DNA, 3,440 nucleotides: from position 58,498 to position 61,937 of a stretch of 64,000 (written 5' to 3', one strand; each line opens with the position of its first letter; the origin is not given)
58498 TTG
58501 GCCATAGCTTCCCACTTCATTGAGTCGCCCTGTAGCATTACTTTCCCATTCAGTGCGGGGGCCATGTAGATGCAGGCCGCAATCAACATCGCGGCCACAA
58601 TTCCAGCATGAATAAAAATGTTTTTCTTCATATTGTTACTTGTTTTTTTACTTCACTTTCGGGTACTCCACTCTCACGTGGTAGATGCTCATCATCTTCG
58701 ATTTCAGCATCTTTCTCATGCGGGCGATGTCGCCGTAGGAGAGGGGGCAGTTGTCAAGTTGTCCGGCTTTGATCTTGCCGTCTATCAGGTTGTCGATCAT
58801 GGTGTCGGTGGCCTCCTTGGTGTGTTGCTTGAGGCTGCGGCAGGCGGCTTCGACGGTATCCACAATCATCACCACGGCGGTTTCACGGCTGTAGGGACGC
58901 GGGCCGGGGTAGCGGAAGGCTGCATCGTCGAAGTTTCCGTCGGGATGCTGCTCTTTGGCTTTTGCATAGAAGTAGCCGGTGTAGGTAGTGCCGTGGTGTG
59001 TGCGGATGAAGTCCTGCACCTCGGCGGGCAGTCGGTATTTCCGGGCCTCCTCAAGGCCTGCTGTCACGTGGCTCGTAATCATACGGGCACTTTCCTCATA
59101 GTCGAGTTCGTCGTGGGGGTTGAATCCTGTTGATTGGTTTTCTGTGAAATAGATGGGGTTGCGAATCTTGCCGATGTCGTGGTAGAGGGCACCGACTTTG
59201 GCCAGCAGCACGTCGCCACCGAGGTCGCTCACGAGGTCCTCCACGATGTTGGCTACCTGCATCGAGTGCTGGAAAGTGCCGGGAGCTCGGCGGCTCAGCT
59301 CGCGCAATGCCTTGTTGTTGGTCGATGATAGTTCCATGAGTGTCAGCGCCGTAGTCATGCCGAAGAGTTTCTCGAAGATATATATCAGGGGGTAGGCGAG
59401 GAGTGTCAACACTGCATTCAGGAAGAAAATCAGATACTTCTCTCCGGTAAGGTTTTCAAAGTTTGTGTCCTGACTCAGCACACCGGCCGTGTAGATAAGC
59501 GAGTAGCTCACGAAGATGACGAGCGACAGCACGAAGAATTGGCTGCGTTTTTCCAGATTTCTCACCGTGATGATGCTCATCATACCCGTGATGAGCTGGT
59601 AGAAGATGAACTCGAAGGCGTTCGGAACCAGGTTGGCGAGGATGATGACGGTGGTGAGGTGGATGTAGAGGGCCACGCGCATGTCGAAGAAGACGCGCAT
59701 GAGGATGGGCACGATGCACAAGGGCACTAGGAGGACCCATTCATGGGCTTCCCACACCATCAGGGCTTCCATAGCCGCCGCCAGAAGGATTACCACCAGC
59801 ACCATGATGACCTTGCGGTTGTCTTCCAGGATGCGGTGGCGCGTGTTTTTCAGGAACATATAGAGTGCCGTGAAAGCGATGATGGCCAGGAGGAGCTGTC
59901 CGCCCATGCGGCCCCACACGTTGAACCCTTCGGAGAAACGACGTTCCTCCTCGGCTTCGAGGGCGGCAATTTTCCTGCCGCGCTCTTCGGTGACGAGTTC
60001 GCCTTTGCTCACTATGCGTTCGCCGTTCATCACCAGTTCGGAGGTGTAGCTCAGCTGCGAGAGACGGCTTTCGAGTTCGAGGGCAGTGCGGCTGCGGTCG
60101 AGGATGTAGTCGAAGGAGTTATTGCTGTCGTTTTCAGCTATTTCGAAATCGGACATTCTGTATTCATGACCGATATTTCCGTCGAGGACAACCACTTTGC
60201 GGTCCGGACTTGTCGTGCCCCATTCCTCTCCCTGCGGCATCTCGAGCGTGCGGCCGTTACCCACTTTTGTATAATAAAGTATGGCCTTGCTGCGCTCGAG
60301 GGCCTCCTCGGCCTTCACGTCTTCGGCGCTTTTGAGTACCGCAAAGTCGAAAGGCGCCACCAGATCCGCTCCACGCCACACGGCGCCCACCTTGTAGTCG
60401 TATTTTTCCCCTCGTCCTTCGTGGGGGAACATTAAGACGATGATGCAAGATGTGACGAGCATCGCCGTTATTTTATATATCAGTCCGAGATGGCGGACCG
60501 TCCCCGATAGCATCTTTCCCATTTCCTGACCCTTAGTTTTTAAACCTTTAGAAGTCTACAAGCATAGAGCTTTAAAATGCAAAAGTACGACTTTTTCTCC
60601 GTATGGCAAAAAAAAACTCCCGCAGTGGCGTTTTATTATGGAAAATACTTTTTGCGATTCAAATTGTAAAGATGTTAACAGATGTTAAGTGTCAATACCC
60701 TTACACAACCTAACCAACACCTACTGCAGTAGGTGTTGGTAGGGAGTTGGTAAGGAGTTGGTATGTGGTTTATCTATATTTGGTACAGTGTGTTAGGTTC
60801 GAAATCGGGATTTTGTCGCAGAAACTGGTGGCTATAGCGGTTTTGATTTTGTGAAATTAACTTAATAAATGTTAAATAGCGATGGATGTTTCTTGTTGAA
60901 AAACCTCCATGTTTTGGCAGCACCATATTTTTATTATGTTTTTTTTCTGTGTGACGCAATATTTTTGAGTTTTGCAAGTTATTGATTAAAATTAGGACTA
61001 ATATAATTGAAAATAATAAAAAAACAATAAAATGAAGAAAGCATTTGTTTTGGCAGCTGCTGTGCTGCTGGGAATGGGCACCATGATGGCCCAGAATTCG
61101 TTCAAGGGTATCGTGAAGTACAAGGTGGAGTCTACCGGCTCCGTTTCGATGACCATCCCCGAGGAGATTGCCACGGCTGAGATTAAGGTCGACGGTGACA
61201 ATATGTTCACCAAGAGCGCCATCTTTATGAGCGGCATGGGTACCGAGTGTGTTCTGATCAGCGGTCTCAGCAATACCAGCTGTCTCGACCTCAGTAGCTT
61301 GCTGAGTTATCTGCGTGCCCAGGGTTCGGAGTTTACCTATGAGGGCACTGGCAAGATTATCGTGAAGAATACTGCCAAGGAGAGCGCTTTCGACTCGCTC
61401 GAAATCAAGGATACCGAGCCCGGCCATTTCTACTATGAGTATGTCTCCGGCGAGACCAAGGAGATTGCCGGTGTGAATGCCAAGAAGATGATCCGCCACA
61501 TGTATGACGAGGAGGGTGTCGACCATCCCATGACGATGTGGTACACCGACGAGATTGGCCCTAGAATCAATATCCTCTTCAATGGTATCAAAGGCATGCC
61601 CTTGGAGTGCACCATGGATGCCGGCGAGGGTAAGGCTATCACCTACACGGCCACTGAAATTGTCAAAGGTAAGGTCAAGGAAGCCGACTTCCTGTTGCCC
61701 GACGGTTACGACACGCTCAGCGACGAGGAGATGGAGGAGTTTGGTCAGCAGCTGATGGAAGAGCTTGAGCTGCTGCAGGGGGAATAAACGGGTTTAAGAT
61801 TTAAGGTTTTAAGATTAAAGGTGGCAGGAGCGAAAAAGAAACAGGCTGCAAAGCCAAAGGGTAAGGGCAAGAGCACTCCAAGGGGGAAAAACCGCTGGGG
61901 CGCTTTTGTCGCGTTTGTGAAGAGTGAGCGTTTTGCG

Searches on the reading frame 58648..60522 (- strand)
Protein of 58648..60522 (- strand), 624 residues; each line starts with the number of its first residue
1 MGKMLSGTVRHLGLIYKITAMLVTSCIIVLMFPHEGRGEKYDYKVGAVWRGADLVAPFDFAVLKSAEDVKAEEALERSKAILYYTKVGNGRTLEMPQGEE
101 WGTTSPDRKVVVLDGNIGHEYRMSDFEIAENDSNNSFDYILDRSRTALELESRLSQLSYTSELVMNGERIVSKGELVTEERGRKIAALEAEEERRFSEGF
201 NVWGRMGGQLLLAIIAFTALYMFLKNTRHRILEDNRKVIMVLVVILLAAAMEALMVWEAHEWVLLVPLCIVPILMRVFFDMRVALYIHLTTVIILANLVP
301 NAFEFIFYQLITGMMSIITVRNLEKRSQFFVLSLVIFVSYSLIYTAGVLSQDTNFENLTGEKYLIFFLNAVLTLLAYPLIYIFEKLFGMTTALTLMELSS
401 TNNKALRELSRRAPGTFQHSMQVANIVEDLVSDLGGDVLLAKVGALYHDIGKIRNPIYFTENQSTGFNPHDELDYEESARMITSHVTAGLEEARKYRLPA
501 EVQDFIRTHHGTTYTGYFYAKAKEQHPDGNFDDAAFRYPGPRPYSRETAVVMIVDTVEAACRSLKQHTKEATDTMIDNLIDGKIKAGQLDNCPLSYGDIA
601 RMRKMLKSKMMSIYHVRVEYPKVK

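Call 14: search_protein_families(library=pfam, proteins=[window:58648-60522:-])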
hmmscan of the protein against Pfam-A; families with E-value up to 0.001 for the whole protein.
window:58648-60522:- (624 aa): 3 families
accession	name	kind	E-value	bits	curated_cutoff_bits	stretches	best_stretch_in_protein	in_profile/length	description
PF07698.17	7TM-7TMR_HD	-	6.5e-32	111.4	29.4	1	205-391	3-190/190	7TM receptor with intracellular HD hydrolase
PF01966.28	HD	-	4.9e-16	59.5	22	1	416-559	1-115/116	HD domain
PF08668.18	HDOD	-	0.00023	21.2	22.9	1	408-510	87-194/196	HDOD domain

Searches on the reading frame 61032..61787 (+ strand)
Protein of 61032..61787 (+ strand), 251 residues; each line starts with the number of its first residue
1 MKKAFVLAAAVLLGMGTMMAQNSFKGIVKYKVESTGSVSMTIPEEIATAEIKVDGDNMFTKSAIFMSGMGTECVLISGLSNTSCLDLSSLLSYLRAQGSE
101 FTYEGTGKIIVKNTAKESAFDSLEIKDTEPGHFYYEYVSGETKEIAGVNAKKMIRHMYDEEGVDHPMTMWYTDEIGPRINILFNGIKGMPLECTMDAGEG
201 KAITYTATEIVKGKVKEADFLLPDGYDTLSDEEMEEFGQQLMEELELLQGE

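Call 14: search_protein_families(library=pfam, proteins=[window:61032-61787:+])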
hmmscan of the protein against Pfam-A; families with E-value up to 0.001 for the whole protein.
window:61032-61787:+ (251 aa): 1 family
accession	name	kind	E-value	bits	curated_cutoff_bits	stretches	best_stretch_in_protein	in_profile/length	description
PF00673.26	Ribosomal_L5_C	-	0.0007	20.1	27.8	0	22-59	29-66/94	ribosomal L5P family C-terminus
